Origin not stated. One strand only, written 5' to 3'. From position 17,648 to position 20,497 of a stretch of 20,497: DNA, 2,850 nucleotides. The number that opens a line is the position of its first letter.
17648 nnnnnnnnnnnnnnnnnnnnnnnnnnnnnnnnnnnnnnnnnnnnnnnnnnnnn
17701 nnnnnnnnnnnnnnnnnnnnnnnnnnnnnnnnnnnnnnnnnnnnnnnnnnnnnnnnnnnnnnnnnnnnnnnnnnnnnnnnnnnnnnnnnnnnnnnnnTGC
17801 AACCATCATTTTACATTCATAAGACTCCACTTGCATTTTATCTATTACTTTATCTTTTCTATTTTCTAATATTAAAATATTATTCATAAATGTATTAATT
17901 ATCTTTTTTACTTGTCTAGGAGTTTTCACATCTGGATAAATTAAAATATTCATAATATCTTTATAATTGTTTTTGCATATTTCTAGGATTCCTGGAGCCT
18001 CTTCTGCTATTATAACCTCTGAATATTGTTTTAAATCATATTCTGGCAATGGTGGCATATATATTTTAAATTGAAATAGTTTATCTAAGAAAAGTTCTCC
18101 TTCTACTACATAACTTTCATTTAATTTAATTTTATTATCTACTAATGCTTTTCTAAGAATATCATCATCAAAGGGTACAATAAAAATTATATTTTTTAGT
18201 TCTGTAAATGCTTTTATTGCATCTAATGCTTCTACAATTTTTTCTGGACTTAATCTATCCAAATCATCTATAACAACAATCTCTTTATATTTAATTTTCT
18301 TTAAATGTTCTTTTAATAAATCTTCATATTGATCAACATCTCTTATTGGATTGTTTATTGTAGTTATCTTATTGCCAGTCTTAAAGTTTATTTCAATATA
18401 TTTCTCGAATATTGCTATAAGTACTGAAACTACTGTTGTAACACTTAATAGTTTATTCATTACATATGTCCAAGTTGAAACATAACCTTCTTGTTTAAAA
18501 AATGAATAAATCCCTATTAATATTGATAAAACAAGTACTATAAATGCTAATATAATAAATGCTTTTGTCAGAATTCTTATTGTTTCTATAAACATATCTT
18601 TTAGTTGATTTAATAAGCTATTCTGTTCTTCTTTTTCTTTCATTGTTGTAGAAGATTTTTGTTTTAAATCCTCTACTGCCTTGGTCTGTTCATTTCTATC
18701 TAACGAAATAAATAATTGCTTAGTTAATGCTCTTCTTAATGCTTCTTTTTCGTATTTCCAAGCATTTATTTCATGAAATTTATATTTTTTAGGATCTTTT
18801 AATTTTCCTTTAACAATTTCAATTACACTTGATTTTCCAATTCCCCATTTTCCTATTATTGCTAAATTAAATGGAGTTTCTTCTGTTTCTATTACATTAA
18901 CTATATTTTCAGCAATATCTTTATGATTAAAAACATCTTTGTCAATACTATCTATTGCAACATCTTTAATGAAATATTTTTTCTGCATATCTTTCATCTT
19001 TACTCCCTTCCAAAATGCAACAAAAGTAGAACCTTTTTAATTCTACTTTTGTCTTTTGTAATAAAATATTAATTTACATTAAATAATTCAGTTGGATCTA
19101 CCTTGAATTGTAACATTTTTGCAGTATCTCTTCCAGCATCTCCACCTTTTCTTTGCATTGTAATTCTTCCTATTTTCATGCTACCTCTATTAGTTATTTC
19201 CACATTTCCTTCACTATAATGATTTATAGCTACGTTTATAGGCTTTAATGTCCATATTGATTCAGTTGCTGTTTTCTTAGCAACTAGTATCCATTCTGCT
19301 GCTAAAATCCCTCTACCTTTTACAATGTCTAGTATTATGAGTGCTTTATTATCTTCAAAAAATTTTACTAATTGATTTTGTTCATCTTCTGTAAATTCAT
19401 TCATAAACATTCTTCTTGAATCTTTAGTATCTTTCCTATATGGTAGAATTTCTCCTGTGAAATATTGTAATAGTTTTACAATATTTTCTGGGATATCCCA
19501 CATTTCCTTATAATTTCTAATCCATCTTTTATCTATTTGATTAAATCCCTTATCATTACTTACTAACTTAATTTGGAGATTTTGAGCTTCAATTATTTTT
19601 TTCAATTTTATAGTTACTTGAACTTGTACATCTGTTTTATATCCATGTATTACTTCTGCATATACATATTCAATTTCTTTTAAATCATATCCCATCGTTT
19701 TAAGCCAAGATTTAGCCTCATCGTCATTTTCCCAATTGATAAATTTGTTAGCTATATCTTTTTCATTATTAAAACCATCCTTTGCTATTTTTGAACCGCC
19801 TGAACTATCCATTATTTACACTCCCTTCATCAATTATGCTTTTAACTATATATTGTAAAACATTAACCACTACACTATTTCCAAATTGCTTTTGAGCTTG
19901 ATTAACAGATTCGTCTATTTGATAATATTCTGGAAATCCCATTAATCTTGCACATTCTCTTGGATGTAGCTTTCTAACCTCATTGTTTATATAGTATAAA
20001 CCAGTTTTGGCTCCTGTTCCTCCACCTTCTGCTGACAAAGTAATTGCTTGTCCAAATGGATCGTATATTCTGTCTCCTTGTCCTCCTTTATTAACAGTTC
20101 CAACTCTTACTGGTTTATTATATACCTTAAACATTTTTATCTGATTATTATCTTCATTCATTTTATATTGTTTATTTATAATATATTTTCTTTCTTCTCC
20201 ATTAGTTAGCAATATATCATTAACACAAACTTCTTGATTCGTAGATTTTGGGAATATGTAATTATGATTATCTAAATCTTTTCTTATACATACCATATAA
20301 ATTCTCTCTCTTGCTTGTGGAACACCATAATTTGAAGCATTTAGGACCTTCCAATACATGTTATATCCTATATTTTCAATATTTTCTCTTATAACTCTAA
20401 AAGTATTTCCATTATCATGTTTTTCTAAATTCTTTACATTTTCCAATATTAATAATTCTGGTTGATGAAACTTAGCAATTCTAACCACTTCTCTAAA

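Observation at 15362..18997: Giant membrane-inserted KAP NTPase with about 850 aa of unassigned C-terminus, directly downstream of an R-M pair: candidate uncharacterised defence gene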

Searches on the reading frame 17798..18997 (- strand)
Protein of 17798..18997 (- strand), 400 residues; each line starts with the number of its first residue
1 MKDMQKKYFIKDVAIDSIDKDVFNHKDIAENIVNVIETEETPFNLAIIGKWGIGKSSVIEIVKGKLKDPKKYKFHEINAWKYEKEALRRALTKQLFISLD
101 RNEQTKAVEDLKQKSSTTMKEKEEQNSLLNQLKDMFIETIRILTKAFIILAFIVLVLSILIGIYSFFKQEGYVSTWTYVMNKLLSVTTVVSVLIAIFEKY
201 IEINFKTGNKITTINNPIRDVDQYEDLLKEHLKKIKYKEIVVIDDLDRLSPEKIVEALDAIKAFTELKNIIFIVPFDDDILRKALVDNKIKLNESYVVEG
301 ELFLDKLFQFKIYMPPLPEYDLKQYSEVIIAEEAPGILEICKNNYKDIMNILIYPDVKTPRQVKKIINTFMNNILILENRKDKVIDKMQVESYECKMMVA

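Call 32: search_dna_similar(query=window:17798-18997:-, collection=plasmids, mode=protein, max_evalue=0.001, max_rows=40, rows=spread)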
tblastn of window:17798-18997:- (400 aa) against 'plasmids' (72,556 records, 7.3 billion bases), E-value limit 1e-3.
Records with a match: 785; places in all: 787; records where one place covers at least 80% of the query: 18.
Best place of each record, by identity: <60% 785.
By first word of the organism name: Klebsiella 590; Escherichia 34; Agrobacterium 15; Rhizobium 15; Deinococcus 14; Vibrio 13; Sinorhizobium 9; Enterobacter 7; Rhodococcus 5; Acinetobacter 4; and 48 more.
By predicted mobility (MOB-suite, as given by PLSDB): non-mobilizable 510; conjugative 239; mobilizable 36.
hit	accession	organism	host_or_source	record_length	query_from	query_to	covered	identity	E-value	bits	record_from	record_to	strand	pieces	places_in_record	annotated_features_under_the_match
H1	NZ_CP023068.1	Sinorhizobium sojae CCBAU 05684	G.max,nodule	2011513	12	381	93%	26.9%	1e-34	143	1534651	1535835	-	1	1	record has no annotation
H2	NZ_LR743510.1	Methylobacterium bullatum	-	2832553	19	334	79%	24.1%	5e-16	88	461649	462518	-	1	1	none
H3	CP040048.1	Acinetobacter baumannii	Homo sapiens,blood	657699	20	325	77%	24.1%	1e-11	74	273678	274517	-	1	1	NTPase KAP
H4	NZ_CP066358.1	Sinorhizobium meliloti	Medicago lupulina L.,nodules of ...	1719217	21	325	76%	23.6%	2e-10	70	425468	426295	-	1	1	none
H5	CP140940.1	Sinorhizobium meliloti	Medicago lupulina,whole organism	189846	12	323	78%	21.4%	2e-7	61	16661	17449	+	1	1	P-loop NTPase fold protein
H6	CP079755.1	Klebsiella grimontii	cell culture,urine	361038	241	373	33%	29.7%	3e-4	50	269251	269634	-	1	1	none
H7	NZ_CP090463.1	Klebsiella pneumoniae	Homo sapiens,urine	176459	228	371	36%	26.3%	3e-4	51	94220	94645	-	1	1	P-loop NTPase fold protein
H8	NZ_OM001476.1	Escherichia coli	-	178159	228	371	36%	26.3%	3e-4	51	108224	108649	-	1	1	P-loop NTPase fold protein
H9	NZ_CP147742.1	Klebsiella pneumoniae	Homo sapiens,bone marrow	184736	228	371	36%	26.3%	3e-4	51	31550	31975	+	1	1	P-loop NTPase fold protein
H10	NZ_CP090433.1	Klebsiella pneumoniae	Homo sapiens,blood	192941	228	371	36%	26.3%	3e-4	51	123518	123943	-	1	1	P-loop NTPase fold protein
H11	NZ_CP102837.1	Klebsiella pneumoniae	Homo sapiens,Bronchoalveolar lavage ...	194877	228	371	36%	26.3%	3e-4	51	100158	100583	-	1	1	P-loop NTPase fold protein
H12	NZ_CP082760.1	Klebsiella pneumoniae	Homo sapiens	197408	228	371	36%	26.3%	3e-4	51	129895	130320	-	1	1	P-loop NTPase fold protein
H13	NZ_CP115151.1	Enterobacter hormaechei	Homo sapiens,blood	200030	228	371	36%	26.3%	3e-4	51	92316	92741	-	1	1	P-loop NTPase fold protein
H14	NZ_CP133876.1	Klebsiella pneumoniae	Homo sapiens,blood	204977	228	371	36%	26.3%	3e-4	51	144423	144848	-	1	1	P-loop NTPase fold protein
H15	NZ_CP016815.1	Klebsiella pneumoniae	Homo sapiens,whole organism,blood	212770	228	371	36%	26.3%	3e-4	51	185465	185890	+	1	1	P-loop NTPase fold protein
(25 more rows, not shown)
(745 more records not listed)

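Call 54: get_annotated_region(hit=H8, flank=4000)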
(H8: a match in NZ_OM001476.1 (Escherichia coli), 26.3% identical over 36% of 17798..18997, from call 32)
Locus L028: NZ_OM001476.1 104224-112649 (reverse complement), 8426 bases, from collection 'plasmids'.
description: Escherichia coli strain CR-HvKP3TC-5 plasmid pCR-HvKP3TC-5_Vir, complete sequence
organism: Escherichia coli (NCBI taxid 562)
taxonomy: Bacteria; Pseudomonadota; Gammaproteobacteria; Enterobacterales; Enterobacteriaceae; Escherichia; Escherichia coli
host: -; source: -; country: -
typing (MOB-suite, as given by PLSDB): non-mobilizable; replicon IncFIB,IncHI1B
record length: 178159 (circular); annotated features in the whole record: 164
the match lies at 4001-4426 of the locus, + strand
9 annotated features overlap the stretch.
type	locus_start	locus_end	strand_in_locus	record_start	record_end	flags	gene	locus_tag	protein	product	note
CDS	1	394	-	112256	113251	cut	-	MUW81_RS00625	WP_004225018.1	IS110 family transposase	-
CDS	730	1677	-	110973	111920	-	-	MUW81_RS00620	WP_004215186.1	DMT family transporter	-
CDS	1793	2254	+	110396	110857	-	-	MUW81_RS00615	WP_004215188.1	Lrp/AsnC family transcriptional regulator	-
CDS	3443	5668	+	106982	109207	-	-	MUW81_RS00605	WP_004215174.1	P-loop NTPase fold protein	-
CDS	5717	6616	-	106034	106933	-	-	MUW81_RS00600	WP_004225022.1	nucleotide-binding protein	-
CDS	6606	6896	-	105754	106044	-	-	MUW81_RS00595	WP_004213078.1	hypothetical protein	-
CDS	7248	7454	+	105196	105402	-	-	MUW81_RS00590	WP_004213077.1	hypothetical protein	-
CDS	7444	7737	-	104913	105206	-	-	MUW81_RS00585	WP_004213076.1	hypothetical protein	-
CDS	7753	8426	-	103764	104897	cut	-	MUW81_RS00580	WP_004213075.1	DUF3800 domain-containing protein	-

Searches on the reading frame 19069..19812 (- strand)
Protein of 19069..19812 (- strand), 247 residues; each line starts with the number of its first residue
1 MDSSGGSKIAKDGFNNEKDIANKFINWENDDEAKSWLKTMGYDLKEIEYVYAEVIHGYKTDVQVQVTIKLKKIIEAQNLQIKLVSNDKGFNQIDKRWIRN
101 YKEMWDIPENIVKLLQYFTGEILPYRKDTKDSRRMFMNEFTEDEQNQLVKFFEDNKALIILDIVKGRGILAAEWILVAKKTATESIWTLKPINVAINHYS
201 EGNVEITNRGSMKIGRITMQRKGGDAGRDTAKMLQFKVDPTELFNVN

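Call 5: search_protein_families(library=pfam, proteins=[window:19069-19812:-], max_evalue=0.1)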
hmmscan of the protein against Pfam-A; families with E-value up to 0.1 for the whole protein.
window:19069-19812:- (247 aa): 1 family
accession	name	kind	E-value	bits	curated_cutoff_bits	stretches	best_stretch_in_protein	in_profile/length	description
PF11463.14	R-HINP1I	-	6.3e-87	290.8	25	1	40-244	1-208/208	R.HinP1I restriction endonuclease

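Call 6: search_protein_families(library=padloc, proteins=[window:19069-19812:-], max_evalue=0.1)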
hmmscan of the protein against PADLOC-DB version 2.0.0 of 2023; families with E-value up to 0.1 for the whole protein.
window:19069-19812:- (247 aa): 1 family
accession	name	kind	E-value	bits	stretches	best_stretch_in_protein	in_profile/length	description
PDLC03500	REase_II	-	3.1e-109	362.3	1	4-245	5-246/247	Type II restriction enzyme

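Call 7: search_protein_families(library=ncbifam, proteins=[window:19069-19812:-], max_evalue=0.1)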
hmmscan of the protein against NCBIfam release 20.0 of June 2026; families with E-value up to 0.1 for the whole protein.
window:19069-19812:- (247 aa): 1 family
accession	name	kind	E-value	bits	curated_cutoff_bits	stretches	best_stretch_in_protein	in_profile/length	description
TIGR01925.2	spIIAB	equivalog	0.0089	15.9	135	1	48-96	44-90/137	anti-sigma F factor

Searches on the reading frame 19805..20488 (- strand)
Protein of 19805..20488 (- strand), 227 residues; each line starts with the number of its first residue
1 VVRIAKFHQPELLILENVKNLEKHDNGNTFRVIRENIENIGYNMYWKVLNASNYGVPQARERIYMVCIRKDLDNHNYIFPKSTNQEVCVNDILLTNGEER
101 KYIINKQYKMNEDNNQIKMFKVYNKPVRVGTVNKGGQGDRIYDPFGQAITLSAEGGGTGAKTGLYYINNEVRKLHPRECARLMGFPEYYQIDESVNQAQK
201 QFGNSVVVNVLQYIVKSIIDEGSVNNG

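Call 5: search_protein_families(library=pfam, proteins=[window:19805-20488:-], max_evalue=0.1)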
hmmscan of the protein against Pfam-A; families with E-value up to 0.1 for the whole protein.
window:19805-20488:- (227 aa): 2 families
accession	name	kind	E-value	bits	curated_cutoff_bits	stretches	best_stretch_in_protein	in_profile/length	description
PF00145.23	DNA_methylase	-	4.6e-50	171.3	22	1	2-219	95-323/324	C-5 cytosine-specific DNA methylase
PF25486.1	DUF7909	-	0.036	14.1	27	1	52-120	20-88/168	Domain of unknown function (DUF7909)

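Call 6: search_protein_families(library=padloc, proteins=[window:19805-20488:-], max_evalue=0.1)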
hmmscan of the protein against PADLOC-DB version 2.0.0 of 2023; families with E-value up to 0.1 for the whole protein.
window:19805-20488:- (227 aa): 58 families (the best 25 are shown)
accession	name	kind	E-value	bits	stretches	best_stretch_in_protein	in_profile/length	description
PDLC03272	MTase_II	-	9.1e-61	204.2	1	2-220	169-388/407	Type II methyltransferase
PDLC03361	MTase_II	-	1.8e-38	130.5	1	2-218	208-433/455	Type II methyltransferase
PDLC02653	DrmMII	-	6.6e-38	128.5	1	2-219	107-310/333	DrmMII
PDLC03378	MTase_II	-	1.7e-37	127.5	1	2-220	101-328/344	Type II methyltransferase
PDLC00026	DruM2|DruM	-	1.8e-31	108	1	2-219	101-315/336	DNA cytosine methylase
PDLC03242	MTase_II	-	1.6e-30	104.4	1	2-215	194-392/409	Type II methyltransferase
PDLC03217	MTase_II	-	4.4e-30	102.7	1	2-219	478-698/703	Type II methyltransferase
PDLC03234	MTase_II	-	1.4e-28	98.2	2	1-87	105-190/375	Type II methyltransferase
PDLC03326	MTase_II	-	1.9e-26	91.2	2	2-86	107-193/412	Type II methyltransferase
PDLC03734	oMTase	-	1.8e-25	87.8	2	2-83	102-184/444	orphan methyltransferase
PDLC00031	DruM2|DruM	-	6.7e-24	82.7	2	2-89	105-191/361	DNA cytosine methylase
PDLC00033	DruM2|DruM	-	9.3e-24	82.4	2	1-71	124-193/368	DNA cytosine methylase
PDLC00027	DruM2|DruM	-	1e-23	82.3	2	2-94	105-196/361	DNA cytosine methylase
PDLC03329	MTase_II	-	4e-23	80.3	2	3-129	114-234/407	Type II methyltransferase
PDLC03733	oMTase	-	5.1e-23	79.6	2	2-74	214-294/476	orphan methyltransferase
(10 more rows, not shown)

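Call 7: search_protein_families(library=ncbifam, proteins=[window:19805-20488:-], max_evalue=0.1)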
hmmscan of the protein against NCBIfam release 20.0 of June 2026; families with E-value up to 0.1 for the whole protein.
window:19805-20488:- (227 aa): 2 families
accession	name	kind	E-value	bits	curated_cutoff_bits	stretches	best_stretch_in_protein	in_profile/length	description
TIGR00675.1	dcm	superfamily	5.7e-47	161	100.65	1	1-218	93-329/329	DNA (cytosine-5-)-methyltransferase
NF007772.0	PRK10458.1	subfamily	1.9e-26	92.7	710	2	2-77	212-295/472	DNA cytosine methylase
